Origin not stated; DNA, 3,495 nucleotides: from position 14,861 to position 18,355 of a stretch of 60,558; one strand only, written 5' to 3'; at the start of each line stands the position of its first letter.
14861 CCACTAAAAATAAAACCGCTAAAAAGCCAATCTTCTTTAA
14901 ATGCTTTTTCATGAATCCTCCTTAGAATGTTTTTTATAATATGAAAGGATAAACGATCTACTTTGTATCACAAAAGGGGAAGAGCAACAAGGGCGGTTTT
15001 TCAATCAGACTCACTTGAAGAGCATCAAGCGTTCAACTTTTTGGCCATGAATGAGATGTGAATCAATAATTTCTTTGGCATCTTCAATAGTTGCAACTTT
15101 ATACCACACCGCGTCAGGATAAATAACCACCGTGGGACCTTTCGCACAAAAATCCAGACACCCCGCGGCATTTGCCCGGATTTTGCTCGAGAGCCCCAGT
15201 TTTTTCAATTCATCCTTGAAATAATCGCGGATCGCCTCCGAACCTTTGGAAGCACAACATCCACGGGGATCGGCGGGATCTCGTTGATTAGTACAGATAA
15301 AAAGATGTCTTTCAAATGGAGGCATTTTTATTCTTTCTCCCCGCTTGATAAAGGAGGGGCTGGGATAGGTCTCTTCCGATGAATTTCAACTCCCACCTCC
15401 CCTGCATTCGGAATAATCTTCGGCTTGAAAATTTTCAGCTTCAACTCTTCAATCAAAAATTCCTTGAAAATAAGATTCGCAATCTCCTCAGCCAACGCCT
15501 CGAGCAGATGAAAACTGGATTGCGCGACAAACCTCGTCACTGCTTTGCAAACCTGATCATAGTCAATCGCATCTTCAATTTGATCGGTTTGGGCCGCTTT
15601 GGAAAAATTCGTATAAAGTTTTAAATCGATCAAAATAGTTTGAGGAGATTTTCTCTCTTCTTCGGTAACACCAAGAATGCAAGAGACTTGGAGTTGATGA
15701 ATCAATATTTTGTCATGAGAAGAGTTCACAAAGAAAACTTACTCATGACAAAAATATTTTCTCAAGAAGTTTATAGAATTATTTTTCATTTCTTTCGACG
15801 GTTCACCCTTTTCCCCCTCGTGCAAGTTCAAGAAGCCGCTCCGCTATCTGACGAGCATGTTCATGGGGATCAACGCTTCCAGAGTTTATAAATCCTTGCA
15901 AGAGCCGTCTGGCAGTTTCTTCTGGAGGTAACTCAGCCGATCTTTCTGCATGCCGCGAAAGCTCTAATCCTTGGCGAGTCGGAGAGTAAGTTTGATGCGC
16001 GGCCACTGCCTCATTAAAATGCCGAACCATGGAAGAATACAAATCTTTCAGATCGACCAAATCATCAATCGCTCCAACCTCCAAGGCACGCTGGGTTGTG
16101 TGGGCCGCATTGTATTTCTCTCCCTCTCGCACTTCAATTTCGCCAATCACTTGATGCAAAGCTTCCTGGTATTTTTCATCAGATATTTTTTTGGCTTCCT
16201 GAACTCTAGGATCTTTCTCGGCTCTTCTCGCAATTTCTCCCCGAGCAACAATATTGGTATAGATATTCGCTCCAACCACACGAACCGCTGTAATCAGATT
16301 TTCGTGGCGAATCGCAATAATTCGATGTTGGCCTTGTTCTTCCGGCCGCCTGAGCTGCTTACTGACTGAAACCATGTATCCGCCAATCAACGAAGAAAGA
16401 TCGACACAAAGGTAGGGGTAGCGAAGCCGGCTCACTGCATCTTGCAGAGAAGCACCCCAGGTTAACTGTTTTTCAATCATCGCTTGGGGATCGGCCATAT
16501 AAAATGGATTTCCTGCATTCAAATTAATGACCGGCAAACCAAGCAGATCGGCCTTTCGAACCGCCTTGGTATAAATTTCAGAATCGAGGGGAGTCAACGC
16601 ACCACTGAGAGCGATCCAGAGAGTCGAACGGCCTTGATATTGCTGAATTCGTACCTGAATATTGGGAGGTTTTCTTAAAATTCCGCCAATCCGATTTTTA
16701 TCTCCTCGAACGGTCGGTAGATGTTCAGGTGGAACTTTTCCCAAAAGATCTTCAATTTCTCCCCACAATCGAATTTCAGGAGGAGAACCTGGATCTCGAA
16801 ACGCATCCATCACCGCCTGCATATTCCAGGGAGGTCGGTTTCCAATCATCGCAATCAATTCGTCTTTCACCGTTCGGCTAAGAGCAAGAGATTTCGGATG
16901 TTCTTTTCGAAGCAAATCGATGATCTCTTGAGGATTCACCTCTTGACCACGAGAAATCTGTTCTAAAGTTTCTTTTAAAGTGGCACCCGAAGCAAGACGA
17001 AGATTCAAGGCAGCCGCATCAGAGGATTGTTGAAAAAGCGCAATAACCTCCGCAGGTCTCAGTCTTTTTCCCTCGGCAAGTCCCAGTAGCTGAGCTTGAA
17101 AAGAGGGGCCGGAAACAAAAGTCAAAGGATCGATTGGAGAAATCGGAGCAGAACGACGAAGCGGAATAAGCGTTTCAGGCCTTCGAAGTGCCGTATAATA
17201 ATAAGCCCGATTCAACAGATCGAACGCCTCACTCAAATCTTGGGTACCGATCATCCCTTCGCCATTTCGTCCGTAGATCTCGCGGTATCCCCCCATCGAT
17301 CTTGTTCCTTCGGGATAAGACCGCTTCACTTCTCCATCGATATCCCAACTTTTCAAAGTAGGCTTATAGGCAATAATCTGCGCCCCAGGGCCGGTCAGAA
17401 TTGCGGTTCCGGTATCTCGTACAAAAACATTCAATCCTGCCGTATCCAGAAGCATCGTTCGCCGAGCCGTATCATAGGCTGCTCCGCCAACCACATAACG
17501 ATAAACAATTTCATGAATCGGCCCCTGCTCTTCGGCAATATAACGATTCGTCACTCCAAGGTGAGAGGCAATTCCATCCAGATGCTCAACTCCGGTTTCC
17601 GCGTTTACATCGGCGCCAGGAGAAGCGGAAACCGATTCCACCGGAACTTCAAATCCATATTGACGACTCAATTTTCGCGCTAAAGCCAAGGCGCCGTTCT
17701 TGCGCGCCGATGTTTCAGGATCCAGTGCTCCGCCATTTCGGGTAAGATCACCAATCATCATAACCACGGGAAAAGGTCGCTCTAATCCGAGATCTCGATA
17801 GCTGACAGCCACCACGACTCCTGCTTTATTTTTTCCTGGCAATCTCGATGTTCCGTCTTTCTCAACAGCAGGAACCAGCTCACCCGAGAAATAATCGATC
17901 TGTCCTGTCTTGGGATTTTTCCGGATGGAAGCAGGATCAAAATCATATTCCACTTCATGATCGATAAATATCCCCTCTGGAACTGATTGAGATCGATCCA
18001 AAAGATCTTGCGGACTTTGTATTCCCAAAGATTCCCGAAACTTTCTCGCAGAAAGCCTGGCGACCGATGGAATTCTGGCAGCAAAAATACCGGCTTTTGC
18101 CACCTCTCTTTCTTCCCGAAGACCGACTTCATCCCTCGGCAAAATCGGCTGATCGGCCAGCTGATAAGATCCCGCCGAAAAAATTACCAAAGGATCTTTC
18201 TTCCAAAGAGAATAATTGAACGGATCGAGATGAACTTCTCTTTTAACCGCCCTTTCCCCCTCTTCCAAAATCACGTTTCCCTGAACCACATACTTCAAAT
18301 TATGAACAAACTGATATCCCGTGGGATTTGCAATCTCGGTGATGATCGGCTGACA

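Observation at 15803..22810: Giant single-chain BC-CT carboxylase-like protein with a novel N-terminal region and no visible biotin carrier domain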

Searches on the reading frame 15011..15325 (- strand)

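Call 8: search_protein_families(library=pfam, proteins=[window:15011-15325:-], max_evalue=0.001)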
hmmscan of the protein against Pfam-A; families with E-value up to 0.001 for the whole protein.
window:15011-15325:- (104 aa): 1 family
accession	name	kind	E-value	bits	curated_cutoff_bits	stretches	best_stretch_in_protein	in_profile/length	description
PF01257.25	2Fe-2S_thioredx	-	0.00055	20.3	24.8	1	23-89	75-143/145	Thioredoxin-like [2Fe-2S] ferredoxin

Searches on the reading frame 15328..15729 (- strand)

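Call 8: search_protein_families(library=pfam, proteins=[window:15328-15729:-], max_evalue=0.001)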
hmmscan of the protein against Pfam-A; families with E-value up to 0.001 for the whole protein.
window:15328-15729:- (133 aa): 1 family
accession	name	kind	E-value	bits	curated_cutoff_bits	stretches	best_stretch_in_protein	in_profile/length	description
PF02152.23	FolB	-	1.2e-33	116.5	31.8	1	8-117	1-113/113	Dihydroneopterin aldolase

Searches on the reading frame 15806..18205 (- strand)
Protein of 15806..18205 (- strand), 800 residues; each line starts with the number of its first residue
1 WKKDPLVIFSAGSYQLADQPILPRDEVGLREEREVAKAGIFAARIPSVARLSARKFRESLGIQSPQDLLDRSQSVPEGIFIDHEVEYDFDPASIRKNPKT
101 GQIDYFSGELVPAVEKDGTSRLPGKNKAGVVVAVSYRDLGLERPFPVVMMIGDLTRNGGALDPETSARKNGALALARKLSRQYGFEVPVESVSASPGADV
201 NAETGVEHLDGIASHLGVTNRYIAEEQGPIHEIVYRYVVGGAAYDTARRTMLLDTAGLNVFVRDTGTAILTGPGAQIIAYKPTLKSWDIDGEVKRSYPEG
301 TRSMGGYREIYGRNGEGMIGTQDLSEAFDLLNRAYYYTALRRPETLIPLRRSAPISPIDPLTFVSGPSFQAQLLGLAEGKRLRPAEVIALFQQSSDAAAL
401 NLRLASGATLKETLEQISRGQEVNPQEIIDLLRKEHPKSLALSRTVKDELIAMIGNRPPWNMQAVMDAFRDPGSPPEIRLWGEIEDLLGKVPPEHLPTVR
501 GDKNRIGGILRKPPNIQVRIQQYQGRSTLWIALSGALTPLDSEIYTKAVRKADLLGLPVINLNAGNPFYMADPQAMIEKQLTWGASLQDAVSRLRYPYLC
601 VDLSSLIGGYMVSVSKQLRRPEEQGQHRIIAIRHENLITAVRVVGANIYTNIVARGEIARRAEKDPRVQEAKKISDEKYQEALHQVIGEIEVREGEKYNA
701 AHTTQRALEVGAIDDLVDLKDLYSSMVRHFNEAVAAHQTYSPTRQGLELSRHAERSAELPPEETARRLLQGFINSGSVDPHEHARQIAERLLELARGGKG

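Call 17: search_solved_structures(query=A2, max_evalue=1, show_alignments=2)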
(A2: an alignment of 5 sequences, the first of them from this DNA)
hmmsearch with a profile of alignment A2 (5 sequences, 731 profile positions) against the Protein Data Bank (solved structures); distinct sequences matched with E-value up to 1: 58.
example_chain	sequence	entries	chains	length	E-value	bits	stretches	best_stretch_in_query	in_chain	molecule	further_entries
3tv5_A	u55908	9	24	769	1.4e-10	43.4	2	456-582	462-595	Acetyl-CoA carboxylase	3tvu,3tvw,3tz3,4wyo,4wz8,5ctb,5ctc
3pgq_A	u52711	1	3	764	3.3e-10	42.2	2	456-579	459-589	Acetyl-CoA carboxylase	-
1uyr_A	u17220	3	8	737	3.3e-10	42.2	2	456-578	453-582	ACETYL-COA CARBOXYLASE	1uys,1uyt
1w2x_A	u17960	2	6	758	3.3e-10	42.2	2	456-579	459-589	ACETYL-COA CARBOXYLASE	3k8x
3h0j_A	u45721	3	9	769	3.4e-10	42.1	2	456-579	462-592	Acetyl-CoA carboxylase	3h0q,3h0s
1uyv_A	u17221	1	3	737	3.9e-10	41.9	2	456-578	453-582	ACETYL-COA CARBOXYLASE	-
1od2_A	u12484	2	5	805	4e-10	41.9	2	456-578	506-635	ACETYL-COENZYME A CARBOXYLASE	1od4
5csk_A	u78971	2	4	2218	5.7e-09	38.1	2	456-577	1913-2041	Acetyl-CoA carboxylase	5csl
3tdc_A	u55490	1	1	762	8.5e-08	34.2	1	454-633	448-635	Acetyl-CoA carboxylase 2 variant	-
3ff6_A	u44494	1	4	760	8.5e-08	34.2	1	454-633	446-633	Acetyl-CoA carboxylase 2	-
4asi_A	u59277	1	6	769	1e-07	33.9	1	439-630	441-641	ACETYL-COA CARBOXYLASE 1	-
1vrg_A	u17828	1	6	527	4.1e-07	31.9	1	148-286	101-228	propionyl-CoA carboxylase, beta subunit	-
5i6g_A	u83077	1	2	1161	1.4e-06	30.2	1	462-545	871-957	Acetyl-CoA carboxylase-like protein,Acetyl-CoA carboxylase-like protein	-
5i6f_A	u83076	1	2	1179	1.4e-06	30.2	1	462-545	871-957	Acetyl-CoA carboxylase-like protein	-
5i6h_A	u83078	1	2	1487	2.5e-06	29.4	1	462-545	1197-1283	Acetyl-CoA carboxylase-like protein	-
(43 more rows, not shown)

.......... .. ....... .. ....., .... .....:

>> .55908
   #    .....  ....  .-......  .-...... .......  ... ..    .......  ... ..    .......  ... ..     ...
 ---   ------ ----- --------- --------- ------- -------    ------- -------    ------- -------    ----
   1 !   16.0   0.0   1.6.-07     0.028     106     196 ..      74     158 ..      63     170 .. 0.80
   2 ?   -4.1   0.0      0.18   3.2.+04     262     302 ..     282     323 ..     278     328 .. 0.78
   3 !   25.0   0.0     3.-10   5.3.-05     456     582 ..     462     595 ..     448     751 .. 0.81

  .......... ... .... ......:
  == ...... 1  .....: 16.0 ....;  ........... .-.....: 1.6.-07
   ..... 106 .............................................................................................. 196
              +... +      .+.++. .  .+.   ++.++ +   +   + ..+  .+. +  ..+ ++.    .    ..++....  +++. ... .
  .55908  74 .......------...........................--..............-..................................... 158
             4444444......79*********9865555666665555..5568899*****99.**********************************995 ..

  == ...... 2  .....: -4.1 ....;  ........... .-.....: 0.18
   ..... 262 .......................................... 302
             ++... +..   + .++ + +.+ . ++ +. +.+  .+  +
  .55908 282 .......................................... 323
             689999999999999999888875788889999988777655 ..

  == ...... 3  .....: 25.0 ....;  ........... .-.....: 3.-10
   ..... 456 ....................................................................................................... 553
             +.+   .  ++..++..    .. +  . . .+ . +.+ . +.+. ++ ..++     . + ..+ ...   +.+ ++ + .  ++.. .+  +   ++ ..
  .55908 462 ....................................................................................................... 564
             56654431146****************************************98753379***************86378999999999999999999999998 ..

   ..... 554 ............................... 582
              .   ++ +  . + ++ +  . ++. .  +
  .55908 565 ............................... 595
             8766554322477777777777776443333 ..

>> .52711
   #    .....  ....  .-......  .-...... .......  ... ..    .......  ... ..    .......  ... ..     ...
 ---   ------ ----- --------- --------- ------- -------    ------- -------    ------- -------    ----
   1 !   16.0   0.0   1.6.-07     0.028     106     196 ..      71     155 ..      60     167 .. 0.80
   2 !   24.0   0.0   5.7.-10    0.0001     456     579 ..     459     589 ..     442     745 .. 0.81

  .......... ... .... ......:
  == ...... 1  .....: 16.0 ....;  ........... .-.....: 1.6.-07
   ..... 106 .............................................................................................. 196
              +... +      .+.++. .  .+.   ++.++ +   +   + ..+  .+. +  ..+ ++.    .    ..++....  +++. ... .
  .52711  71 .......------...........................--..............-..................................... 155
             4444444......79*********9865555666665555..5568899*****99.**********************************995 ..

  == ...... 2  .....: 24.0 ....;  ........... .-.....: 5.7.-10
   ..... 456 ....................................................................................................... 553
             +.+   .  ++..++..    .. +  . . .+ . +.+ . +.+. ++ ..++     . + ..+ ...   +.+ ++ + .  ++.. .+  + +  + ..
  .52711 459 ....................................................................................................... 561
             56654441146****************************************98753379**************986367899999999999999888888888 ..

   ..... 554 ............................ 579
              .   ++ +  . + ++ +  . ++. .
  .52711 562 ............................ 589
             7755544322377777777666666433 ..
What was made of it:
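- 16016..17893 (-): Divergent carboxyltransferase, aa ~1640-2265. N lobe with SPGA and VVGGAAY; C lobe with PFYMADP and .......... Window-specific insertions lie between the lobes. Family profile hits both lobes of yeast/human ACC CT (call 17).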

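Call 32: find_related_loci(query=A2, collection=metagenome_contigs, flank=10000)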
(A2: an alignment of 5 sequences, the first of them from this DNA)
Query A2 (800 aa) in metagenome_contigs; peptide patterns used: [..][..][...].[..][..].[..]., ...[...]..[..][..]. (x = any residue, [..] = any of these).
564 stretches matched a pattern; 2 encode a relative of the query (tblastn E <= 1e-3); 2 distinct loci.
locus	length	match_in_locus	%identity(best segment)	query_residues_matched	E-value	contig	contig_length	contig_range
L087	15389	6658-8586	30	1-734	2e-74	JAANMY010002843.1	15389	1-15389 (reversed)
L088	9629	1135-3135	34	1-770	6e-49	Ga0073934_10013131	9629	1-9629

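Call 91: search_solved_structures(query=window:15806-18205:-, max_evalue=1, show_alignments=1)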
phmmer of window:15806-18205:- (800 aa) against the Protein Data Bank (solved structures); distinct sequences matched with E-value up to 1: 4.
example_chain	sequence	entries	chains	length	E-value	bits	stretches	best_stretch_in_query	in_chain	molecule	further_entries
9fi8_HM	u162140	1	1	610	0.09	14.2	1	265-393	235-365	RAP domain-containing protein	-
9hqv_Ym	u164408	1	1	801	0.091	14.1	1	264-393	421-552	RAP domain-containing protein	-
7e2c_J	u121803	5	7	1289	0.67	11.3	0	394-475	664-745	Trafficking protein particle complex II-specific subunit 120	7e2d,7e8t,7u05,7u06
7e8s_J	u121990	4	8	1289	0.68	11.3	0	394-475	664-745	Trafficking protein particle complex II-specific subunit 120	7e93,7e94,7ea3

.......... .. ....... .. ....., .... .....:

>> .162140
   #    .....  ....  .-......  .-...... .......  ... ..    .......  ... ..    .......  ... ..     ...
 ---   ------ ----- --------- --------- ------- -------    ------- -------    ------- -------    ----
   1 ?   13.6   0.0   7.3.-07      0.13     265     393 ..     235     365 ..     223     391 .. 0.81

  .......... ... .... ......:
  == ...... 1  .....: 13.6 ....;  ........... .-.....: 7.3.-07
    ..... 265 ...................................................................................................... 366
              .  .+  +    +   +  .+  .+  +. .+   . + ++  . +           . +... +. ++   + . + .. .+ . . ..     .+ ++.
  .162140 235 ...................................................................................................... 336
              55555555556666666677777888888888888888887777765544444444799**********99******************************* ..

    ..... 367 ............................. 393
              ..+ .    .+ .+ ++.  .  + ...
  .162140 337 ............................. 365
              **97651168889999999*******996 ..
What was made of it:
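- Checked: The window's CT segment alone hits nothing in the PDB (call 91).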
